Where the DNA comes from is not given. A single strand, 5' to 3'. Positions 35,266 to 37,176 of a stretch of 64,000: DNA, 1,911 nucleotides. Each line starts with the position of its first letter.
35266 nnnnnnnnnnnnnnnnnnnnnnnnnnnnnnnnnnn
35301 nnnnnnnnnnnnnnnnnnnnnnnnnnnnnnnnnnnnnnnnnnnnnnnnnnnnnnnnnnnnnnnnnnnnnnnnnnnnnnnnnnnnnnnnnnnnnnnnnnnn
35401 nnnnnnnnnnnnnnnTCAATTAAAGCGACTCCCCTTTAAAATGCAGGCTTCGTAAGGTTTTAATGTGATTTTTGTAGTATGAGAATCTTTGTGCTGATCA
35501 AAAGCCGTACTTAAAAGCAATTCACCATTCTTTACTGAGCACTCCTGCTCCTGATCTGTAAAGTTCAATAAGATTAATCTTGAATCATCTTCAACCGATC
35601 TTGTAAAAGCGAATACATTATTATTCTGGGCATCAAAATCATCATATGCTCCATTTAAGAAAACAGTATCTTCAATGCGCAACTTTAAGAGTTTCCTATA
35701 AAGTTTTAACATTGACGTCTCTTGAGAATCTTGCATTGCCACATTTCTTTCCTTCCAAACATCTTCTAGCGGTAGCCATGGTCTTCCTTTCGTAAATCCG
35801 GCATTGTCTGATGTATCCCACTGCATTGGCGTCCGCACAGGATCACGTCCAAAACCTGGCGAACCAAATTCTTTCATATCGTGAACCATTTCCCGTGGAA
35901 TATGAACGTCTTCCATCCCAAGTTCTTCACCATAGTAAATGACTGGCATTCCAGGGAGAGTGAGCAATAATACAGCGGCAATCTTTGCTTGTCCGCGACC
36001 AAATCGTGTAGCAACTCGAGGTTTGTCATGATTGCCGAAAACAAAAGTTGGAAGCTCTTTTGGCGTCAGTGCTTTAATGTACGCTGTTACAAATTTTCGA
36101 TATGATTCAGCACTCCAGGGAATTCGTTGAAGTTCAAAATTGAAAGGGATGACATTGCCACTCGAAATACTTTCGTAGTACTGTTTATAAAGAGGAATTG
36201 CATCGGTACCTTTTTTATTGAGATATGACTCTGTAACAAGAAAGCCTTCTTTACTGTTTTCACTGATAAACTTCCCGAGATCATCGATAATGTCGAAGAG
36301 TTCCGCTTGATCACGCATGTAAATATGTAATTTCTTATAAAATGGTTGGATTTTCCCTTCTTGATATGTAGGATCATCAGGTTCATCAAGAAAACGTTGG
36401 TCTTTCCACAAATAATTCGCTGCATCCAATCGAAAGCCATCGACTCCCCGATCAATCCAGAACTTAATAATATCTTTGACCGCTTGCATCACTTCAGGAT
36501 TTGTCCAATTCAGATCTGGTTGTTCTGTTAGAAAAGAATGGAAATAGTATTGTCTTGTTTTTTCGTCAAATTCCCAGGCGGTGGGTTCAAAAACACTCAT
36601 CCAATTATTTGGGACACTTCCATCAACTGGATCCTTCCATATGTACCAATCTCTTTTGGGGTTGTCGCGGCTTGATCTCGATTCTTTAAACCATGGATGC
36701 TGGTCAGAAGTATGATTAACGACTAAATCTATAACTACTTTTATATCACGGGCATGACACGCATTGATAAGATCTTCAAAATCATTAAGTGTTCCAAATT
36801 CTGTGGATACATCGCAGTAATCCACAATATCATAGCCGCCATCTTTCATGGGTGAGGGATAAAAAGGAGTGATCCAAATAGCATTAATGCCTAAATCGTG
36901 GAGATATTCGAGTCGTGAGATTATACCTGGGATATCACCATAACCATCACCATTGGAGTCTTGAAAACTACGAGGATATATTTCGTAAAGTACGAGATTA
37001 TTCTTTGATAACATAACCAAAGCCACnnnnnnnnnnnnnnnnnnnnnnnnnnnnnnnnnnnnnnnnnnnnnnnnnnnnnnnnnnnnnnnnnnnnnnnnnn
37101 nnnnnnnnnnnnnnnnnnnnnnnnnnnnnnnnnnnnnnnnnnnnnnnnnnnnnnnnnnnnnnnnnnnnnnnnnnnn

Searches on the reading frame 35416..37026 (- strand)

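Call 46: search_protein_families(library=ncbifam, proteins=[window:35416-37026:-], max_evalue=0.00001)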
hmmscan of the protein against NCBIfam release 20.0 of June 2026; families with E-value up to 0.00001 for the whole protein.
window:35416-37026:- (536 aa): 36 families (the best 25 are shown)
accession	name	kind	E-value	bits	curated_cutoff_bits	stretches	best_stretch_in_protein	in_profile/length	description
NF051899.1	BetGalacBglAAgro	equivalog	1.8e-136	455.7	900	1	12-529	7-534/537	beta-galactosidase BglA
TIGR02403.1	trehalose_treC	equivalog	4e-128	428.5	799.05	3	9-233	3-229/544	alpha,alpha-phosphotrehalase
NF008183.0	PRK10933.1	subfamily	3.7e-113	379.1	535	3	9-217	9-216/551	alpha,alpha-phosphotrehalase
TIGR02456.1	treS_nterm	equivalog_domain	6e-105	351.8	678.35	2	11-212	6-208/539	maltose alpha-D-glucosyltransferase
NF041321.1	Alpha-amyl_MalA_Halo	equivalog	1.8e-44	152.2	875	2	10-145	259-394/666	alpha-amylase MalA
NF041090.1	Cyc-maltodext_AglB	equivalog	1.6e-43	149.2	540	2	30-206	62-211/470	cyclomaltodextrinase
NF008051.0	PRK10785.1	equivalog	2.7e-38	131.5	568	2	30-205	176-339/607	maltodextrin glucosidase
TIGR02402.1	trehalose_TreZ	equivalog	7.4e-22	77.3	538.8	1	10-106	94-186/545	malto-oligosyltrehalose trehalohydrolase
NF011083.0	PRK14510.1-2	equivalog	2.6e-18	65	1322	1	30-206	220-386/1186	bifunctional glycogen debranching protein GlgX/4-alpha-glucanotransferase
NF006970.0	PRK09441.1-3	equivalog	2.9e-17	62.5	516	1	36-205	61-233/466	alpha-amylase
TIGR02401.1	trehalose_TreY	equivalog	1.1e-16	60.3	498.65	1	38-109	21-93/838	malto-oligosyltrehalose synthase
NF003811.1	PRK05402.1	equivalog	5e-13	48.5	741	1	8-110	138-242/619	1,4-alpha-glucan branching protein GlgB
NF007059.0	PRK09505.2-4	equivalog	3.2e-12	45.6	865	1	30-107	226-317/683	alpha-amylase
NF006969.0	PRK09441.1-2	equivalog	5.6e-12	45.3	382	1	39-108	28-107/483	alpha-amylase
NF008967.0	PRK12313.1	equivalog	1.2e-11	43.7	577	1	8-107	145-246/633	1,4-alpha-glucan branching protein GlgB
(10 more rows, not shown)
